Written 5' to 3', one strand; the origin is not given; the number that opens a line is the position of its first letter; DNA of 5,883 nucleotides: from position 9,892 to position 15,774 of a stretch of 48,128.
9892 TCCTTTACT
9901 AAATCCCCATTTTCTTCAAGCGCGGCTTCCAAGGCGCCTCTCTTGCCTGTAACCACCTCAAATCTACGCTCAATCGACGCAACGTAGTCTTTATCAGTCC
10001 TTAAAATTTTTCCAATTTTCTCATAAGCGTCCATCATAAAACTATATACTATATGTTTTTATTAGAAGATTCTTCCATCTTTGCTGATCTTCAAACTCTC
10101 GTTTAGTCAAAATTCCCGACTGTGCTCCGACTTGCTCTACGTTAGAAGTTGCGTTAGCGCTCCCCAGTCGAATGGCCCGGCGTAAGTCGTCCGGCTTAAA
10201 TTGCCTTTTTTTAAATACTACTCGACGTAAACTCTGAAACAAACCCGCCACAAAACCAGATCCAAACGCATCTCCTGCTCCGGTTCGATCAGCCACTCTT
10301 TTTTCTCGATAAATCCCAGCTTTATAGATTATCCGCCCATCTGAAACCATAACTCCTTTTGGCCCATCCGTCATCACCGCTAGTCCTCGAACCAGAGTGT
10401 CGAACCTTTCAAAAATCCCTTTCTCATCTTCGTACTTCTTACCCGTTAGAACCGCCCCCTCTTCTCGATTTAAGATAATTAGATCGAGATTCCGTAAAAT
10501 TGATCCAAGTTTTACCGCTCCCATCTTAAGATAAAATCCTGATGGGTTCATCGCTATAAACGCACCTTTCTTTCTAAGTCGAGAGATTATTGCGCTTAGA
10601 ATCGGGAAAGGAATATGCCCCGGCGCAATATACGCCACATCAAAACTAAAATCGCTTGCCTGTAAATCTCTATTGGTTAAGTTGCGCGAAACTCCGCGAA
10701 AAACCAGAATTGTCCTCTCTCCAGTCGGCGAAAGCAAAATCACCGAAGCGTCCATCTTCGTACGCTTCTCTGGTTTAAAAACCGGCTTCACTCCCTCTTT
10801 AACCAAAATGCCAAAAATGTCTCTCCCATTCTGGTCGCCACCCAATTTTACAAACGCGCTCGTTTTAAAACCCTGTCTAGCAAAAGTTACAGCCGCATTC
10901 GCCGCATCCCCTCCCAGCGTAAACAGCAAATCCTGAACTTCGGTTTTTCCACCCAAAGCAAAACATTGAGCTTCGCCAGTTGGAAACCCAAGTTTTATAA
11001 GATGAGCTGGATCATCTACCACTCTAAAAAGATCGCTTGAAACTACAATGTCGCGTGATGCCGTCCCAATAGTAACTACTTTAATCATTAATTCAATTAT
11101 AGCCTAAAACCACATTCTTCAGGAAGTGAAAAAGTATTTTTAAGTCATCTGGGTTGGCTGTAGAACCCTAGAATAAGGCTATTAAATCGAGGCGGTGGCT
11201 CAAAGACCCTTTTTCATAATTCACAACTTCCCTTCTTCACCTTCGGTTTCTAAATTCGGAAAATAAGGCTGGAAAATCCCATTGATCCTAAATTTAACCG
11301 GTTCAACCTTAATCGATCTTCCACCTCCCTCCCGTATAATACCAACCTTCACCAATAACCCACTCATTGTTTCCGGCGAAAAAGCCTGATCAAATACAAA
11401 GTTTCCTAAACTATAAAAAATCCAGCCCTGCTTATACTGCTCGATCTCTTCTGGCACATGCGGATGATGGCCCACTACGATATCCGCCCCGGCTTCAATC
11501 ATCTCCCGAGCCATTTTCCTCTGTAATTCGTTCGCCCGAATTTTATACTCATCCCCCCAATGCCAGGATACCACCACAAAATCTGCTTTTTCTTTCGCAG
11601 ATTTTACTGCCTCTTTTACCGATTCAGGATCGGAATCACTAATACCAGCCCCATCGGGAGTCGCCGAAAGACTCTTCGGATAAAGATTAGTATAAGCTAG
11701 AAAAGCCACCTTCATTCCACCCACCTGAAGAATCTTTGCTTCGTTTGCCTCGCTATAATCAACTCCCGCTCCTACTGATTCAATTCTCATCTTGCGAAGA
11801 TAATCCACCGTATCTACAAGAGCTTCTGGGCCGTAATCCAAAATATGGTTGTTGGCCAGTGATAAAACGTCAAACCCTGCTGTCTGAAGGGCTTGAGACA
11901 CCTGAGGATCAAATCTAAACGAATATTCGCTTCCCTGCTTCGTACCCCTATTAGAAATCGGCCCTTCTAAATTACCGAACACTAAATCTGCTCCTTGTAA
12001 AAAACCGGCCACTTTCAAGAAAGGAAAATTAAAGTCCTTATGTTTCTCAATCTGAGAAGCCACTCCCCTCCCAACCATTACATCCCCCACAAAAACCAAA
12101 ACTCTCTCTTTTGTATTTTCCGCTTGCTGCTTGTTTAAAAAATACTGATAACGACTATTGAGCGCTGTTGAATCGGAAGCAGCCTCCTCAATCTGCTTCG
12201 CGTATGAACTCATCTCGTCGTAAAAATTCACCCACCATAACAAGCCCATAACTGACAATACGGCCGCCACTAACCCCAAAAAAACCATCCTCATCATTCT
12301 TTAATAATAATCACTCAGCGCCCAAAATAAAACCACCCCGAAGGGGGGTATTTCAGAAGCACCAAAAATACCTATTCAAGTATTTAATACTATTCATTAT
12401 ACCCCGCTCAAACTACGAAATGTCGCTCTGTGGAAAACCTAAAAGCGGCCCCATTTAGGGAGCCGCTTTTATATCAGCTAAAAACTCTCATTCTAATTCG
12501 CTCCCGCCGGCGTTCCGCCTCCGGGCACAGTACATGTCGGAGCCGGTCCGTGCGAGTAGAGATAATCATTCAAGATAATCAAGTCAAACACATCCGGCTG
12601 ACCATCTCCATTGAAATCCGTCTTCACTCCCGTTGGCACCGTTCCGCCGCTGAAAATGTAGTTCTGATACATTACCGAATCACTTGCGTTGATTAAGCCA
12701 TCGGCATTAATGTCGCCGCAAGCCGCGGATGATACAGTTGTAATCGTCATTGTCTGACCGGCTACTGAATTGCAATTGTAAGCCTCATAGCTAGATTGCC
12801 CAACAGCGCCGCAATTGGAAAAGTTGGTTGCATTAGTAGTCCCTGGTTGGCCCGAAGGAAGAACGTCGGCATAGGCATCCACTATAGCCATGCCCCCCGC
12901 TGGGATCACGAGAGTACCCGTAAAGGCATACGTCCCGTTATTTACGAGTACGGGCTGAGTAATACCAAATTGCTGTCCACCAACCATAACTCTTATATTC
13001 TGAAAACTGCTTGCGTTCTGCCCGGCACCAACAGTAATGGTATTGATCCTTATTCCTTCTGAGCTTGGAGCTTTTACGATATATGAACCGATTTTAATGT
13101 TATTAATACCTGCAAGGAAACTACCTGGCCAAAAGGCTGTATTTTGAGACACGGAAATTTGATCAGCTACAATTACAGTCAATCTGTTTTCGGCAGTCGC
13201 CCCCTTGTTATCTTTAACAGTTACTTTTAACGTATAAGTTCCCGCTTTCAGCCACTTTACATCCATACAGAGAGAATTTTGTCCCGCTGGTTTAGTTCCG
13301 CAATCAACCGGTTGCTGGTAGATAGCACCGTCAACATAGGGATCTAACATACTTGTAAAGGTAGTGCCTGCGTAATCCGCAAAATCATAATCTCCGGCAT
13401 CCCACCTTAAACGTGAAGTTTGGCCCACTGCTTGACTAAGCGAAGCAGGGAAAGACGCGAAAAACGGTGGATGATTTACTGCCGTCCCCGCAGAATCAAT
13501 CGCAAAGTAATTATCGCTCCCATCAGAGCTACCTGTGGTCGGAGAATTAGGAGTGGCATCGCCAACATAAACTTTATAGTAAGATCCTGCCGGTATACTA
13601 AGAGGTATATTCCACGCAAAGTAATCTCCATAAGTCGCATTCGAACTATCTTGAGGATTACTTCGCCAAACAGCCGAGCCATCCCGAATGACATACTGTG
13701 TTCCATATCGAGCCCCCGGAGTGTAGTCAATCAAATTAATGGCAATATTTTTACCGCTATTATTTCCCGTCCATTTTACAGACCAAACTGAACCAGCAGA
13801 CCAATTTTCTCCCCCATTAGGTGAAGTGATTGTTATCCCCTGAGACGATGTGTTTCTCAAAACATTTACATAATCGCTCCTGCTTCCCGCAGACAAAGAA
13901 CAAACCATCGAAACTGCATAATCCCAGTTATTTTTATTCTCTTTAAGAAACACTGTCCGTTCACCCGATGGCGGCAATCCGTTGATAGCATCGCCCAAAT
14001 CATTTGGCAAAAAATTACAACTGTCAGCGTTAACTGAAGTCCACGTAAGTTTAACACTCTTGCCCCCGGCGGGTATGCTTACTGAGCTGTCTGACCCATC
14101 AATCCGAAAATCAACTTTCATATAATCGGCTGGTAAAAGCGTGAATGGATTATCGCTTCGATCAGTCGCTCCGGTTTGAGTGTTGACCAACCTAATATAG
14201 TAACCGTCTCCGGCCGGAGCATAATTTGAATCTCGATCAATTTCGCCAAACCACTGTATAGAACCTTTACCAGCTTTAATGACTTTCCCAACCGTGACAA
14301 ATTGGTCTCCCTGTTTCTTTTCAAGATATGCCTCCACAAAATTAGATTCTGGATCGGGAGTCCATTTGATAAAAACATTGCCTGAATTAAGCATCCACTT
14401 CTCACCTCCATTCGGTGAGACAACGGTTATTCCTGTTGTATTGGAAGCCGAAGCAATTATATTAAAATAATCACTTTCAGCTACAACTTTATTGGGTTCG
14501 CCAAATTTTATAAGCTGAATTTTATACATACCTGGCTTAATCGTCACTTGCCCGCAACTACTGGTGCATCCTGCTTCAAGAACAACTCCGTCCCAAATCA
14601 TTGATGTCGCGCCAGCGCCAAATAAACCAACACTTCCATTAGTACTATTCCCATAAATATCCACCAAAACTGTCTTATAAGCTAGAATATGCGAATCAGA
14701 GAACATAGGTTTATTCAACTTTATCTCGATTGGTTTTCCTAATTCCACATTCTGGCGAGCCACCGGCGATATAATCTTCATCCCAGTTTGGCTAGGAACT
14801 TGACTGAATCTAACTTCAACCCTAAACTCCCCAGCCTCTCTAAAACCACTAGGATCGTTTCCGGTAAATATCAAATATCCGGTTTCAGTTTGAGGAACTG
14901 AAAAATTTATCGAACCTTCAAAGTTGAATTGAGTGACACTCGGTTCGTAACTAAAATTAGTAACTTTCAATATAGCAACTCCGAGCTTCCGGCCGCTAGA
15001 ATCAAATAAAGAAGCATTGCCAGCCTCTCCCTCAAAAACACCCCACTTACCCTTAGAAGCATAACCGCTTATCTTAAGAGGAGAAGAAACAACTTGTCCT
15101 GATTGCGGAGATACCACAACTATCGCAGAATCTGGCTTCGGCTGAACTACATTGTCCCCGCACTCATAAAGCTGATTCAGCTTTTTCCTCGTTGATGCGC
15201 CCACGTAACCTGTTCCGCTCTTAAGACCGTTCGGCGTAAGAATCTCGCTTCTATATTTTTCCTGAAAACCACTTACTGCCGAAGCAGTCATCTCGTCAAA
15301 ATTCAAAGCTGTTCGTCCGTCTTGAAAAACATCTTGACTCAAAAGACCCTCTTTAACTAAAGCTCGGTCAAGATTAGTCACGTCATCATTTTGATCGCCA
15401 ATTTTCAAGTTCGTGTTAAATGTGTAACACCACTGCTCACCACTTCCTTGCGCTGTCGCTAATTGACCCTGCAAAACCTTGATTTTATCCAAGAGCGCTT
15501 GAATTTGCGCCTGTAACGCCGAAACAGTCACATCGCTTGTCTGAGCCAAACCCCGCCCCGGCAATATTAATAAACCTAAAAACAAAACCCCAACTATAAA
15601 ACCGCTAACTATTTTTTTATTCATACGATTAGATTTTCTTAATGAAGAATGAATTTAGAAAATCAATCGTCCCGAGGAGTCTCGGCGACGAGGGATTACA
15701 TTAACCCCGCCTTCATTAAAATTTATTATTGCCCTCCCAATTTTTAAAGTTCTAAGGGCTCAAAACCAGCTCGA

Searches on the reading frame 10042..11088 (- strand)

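Call 15: search_protein_families(library=pfam, proteins=[window:10042-11088:-], max_evalue=0.00001)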
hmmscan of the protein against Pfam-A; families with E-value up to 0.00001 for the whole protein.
window:10042-11088:- (348 aa): 1 family
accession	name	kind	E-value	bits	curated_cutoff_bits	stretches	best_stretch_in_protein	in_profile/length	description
PF00294.29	PfkB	-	6.2e-33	114.8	25.8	1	48-326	25-299/302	pfkB family carbohydrate kinase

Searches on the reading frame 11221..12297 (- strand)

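Call 15: search_protein_families(library=pfam, proteins=[window:11221-12297:-], max_evalue=0.00001)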
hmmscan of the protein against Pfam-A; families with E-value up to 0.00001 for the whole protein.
window:11221-12297:- (358 aa): 1 family
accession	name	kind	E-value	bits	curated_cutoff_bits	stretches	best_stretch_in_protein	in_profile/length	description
PF09587.15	PGA_cap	-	2.3e-81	273.5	27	1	67-304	2-255/255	Bacterial capsule synthesis protein PGA_cap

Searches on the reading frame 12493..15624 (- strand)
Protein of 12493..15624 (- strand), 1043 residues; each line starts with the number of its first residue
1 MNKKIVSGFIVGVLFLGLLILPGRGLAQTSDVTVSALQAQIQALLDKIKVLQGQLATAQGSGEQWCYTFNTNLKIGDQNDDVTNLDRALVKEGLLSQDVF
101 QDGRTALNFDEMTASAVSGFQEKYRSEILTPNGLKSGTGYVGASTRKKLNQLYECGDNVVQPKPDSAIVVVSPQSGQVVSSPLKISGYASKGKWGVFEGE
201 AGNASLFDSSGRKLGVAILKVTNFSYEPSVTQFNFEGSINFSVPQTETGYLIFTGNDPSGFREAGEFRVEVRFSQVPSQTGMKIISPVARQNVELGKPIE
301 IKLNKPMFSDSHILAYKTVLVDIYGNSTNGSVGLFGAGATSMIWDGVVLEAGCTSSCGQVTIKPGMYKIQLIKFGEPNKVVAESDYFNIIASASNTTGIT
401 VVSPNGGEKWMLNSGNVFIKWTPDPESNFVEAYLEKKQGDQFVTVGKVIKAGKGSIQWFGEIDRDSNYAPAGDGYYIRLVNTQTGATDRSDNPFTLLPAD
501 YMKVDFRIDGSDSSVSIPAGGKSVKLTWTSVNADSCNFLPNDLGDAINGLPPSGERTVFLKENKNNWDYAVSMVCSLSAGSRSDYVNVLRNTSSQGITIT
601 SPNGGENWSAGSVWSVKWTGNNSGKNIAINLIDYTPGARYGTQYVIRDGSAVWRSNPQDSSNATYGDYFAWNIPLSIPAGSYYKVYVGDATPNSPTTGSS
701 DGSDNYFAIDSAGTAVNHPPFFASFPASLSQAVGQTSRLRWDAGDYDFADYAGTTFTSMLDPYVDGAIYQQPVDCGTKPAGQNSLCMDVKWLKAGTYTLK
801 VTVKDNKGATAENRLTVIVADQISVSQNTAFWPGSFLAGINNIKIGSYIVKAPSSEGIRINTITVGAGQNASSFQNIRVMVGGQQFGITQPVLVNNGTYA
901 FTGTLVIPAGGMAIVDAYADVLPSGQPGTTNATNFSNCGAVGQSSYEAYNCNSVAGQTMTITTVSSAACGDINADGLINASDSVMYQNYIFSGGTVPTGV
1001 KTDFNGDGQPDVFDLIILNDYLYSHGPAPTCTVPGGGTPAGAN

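Call 15: search_protein_families(library=pfam, proteins=[window:12493-15624:-], max_evalue=0.00001)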
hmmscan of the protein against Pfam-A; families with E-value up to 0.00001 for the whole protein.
window:12493-15624:- (1043 aa): 2 families
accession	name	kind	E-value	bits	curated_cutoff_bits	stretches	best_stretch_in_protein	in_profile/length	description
PF00404.24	Dockerin_1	-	4.1e-08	33.7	22.9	1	970-1022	2-56/57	Dockerin type I domain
PF10648.15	Gmad2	-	2.8e-07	31.2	25.7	0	168-259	2-83/86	Immunoglobulin-like domain of bacterial spore germination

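Call 76: search_protein_families(library=pfam, proteins=[window:12493-15624:-], max_evalue=0.01)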
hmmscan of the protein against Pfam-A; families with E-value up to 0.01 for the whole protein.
window:12493-15624:- (1043 aa): 6 families
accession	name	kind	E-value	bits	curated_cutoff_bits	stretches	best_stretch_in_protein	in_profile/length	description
PF00404.24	Dockerin_1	-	4.1e-08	33.7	22.9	1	970-1022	2-56/57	Dockerin type I domain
PF10648.15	Gmad2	-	2.8e-07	31.2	25.7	1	168-259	2-83/86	Immunoglobulin-like domain of bacterial spore germination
PF22352.2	K319L-like_PKD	-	5.5e-05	23.5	27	1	783-819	48-84/84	K319L-like, PKD domain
PF10342.15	Kre9_KNH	-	0.00045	21.4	24.6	0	601-685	1-73/94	Kre9/KNH-like N-terminal Ig-like domain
PF00801.26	PKD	-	0.0021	18.4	23.5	1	734-812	27-74/80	PKD domain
PF01471.23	PG_binding_1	-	0.0025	18.4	23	0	79-148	2-56/57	Putative peptidoglycan binding domain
